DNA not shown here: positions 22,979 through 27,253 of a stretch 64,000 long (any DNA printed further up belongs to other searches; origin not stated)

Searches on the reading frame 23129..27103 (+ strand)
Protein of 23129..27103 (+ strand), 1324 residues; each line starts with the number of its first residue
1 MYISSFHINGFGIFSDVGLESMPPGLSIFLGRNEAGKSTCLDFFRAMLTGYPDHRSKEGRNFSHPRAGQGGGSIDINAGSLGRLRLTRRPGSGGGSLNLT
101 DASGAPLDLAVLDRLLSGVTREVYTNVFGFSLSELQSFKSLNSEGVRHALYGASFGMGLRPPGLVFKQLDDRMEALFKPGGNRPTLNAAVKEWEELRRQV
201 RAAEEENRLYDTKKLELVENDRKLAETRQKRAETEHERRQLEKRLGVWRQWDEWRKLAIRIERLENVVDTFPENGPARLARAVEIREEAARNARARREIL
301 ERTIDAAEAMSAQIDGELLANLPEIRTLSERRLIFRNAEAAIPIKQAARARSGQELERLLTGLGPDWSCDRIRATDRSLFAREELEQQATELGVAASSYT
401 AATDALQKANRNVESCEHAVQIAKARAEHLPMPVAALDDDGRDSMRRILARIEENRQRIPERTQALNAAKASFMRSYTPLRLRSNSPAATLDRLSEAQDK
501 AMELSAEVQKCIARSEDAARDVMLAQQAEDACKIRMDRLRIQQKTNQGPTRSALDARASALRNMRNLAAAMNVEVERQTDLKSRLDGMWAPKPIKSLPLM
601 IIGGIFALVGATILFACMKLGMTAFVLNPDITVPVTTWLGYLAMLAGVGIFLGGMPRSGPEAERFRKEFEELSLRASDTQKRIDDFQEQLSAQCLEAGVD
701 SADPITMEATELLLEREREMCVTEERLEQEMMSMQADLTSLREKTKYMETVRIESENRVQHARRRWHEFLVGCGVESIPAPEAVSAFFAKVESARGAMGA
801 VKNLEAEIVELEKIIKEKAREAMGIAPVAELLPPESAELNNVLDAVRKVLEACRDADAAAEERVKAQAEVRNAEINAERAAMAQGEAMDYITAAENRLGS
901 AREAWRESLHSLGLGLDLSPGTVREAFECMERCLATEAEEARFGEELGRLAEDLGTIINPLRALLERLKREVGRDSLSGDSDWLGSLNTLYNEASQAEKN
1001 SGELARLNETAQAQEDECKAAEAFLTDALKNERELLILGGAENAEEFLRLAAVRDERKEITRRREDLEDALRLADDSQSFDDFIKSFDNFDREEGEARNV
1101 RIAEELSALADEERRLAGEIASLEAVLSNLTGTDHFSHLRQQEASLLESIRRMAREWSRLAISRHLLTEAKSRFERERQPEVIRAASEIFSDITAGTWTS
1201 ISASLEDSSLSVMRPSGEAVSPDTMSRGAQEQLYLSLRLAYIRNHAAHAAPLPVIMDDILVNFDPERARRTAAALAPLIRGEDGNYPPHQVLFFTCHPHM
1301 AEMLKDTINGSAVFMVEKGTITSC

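Call 58: search_protein_families(library=pfam, proteins=[window:23129-27103:+], max_evalue=0.00001)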
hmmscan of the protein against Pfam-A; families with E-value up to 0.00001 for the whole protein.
window:23129-27103:+ (1324 aa): 2 families
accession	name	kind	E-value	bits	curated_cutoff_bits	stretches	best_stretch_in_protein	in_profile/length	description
PF13514.12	AAA_27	-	4e-21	76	22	1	1-204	1-200/206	AAA domain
PF13476.12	AAA_23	-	5.9e-07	30.8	27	1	7-236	3-191/201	AAA domain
